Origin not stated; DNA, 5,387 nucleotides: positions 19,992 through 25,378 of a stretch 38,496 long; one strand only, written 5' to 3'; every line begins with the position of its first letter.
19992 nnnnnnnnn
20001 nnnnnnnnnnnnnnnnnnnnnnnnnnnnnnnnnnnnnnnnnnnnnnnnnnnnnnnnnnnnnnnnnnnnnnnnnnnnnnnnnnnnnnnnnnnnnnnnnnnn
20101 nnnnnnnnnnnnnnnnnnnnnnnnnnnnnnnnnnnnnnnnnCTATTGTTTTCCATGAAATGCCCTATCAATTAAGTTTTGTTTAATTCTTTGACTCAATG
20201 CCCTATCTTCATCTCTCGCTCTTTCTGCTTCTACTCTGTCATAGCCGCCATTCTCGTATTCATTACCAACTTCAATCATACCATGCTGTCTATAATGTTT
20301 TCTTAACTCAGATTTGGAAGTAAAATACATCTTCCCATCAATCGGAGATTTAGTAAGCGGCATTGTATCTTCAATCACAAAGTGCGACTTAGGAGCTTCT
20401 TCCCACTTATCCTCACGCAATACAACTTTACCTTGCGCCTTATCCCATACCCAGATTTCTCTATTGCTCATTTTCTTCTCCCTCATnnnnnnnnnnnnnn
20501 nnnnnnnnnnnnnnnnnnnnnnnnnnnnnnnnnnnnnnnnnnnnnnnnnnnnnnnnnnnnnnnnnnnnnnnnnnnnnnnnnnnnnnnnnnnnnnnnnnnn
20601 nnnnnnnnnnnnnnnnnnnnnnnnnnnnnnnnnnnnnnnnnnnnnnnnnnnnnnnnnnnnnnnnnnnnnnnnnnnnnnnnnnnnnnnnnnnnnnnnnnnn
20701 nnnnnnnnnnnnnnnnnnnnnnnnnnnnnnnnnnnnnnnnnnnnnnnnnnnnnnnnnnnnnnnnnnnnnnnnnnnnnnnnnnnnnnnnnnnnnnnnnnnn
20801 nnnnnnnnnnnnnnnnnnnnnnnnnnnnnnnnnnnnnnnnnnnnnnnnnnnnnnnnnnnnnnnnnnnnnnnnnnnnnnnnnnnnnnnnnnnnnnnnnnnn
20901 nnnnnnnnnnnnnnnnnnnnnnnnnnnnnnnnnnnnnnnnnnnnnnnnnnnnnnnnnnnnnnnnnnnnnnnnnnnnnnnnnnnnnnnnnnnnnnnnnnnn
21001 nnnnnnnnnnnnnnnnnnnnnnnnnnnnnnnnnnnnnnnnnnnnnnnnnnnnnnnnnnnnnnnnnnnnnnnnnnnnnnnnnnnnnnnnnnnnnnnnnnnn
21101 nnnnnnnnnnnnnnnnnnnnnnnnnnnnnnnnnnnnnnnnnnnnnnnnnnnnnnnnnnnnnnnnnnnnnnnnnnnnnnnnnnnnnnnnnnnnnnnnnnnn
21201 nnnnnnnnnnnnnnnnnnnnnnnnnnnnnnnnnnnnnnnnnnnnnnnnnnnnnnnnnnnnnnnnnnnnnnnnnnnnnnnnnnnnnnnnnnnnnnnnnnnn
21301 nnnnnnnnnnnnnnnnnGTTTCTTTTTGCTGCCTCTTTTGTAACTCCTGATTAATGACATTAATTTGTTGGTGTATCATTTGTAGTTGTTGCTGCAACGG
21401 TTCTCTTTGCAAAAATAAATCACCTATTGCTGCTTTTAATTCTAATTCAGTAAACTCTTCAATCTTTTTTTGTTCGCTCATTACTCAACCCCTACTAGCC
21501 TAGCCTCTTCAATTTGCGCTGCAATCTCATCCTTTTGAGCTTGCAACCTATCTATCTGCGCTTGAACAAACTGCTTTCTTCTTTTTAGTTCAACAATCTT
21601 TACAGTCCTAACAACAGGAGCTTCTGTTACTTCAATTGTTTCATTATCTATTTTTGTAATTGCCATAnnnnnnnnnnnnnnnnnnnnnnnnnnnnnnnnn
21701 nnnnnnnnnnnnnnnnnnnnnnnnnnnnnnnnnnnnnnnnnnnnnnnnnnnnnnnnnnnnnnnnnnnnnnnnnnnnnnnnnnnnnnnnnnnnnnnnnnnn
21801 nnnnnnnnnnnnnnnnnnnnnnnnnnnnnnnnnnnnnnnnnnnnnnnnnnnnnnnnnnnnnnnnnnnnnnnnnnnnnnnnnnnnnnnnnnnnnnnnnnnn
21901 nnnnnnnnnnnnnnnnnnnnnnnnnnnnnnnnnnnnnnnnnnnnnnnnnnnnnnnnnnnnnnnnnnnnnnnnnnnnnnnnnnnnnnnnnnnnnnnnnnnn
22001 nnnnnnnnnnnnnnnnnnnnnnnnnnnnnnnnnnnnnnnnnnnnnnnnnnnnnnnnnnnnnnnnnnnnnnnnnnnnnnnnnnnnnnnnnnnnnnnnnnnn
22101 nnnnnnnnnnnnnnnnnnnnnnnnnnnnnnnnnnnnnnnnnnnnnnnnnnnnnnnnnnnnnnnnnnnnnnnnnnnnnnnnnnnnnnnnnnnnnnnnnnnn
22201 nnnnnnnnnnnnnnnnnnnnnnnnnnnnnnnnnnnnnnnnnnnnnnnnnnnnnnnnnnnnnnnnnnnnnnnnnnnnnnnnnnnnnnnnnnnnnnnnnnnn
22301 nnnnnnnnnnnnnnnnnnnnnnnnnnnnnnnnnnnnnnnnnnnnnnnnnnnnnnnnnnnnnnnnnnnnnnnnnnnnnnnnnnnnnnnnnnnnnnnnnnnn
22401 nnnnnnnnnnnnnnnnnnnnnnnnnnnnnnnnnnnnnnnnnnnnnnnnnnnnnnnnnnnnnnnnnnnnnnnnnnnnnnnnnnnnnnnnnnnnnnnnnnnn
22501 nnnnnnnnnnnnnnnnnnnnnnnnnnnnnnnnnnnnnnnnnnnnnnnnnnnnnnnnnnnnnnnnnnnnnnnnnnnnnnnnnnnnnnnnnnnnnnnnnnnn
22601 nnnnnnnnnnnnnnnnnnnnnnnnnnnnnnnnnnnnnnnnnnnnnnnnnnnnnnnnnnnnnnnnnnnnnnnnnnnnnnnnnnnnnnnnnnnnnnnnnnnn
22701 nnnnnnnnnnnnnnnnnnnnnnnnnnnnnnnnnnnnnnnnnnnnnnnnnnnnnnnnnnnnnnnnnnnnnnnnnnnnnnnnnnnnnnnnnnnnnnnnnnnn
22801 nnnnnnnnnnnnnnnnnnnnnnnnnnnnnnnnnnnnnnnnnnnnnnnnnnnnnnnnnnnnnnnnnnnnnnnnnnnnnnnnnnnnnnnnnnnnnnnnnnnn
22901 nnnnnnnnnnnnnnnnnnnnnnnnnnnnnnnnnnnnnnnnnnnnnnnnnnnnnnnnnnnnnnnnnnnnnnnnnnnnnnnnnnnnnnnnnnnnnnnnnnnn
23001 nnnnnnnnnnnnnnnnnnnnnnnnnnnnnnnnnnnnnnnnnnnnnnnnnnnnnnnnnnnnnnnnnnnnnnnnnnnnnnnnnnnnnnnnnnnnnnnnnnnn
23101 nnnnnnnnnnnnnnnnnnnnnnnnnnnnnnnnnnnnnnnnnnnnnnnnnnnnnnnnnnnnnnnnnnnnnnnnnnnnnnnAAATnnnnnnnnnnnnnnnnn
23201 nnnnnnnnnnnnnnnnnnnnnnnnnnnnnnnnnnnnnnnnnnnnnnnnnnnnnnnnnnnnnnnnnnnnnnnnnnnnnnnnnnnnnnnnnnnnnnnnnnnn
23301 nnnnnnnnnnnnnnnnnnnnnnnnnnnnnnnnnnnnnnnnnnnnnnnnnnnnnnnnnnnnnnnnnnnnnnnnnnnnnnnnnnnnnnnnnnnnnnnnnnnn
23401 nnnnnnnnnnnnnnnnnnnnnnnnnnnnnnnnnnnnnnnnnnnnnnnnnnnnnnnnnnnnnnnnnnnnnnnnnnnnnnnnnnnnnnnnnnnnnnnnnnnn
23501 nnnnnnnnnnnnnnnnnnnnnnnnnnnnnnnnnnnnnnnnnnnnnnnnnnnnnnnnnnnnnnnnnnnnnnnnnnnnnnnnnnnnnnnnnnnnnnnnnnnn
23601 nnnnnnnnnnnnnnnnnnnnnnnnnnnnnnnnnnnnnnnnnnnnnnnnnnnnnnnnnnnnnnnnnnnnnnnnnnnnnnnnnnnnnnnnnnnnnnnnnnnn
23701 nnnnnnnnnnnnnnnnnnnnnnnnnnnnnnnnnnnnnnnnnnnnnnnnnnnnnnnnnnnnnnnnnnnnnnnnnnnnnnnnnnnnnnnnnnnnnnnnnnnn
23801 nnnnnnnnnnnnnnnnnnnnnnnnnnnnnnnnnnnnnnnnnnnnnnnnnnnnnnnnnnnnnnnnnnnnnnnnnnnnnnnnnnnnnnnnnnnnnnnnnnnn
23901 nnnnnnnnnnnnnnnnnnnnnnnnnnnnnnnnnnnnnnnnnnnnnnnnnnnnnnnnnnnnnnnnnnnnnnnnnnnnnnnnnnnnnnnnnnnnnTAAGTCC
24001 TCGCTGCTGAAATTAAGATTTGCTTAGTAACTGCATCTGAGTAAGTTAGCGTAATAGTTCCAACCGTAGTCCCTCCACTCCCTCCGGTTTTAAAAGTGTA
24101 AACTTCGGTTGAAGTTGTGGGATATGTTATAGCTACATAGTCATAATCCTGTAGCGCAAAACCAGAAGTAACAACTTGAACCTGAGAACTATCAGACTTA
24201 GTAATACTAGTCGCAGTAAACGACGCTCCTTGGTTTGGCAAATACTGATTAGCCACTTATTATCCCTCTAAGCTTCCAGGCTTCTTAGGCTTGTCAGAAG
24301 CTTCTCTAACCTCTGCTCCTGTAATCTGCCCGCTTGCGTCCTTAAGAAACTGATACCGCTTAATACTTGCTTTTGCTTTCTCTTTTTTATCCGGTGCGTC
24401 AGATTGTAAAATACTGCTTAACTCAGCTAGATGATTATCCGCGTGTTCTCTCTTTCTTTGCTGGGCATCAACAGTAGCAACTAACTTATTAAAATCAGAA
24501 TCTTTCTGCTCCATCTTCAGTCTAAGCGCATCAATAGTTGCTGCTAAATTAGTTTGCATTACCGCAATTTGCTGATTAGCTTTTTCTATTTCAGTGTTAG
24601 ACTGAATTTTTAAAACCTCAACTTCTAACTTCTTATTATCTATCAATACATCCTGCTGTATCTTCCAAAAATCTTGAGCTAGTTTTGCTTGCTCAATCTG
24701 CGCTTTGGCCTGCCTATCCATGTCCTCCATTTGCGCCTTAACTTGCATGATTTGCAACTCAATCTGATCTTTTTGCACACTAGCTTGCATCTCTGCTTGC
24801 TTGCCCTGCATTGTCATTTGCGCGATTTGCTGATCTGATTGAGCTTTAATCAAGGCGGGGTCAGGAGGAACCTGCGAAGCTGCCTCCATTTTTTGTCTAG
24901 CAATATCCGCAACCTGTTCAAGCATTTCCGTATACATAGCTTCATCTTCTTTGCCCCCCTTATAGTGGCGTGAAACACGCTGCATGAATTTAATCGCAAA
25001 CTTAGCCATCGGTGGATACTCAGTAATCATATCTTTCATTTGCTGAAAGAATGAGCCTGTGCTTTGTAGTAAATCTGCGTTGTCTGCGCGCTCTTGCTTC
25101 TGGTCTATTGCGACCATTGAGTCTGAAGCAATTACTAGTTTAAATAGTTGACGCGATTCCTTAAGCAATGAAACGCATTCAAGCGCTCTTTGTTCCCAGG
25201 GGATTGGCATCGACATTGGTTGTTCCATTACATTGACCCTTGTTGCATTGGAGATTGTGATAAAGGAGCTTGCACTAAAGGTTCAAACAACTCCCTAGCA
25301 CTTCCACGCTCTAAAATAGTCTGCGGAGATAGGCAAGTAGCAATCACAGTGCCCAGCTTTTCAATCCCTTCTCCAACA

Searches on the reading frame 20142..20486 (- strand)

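Call 24: search_protein_families(library=phrogs, proteins=[window:20142-20486:-], max_evalue=0.001)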
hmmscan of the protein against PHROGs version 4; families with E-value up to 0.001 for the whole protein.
window:20142-20486:- (114 aa): 1 family
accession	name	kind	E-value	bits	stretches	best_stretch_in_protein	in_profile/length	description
phrog_21669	-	unknown function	3.2e-05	25.1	1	31-79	20-71/94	-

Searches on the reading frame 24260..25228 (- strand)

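Call 25: search_protein_families(library=phrogs, proteins=[window:24260-25228:-], max_evalue=0.001)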
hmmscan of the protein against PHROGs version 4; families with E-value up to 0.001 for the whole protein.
window:24260-25228:- (322 aa): 1 family
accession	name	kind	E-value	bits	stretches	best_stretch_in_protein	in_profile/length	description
phrog_12082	-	head and packaging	2.8e-16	60.2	1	20-193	527-700/715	portal protein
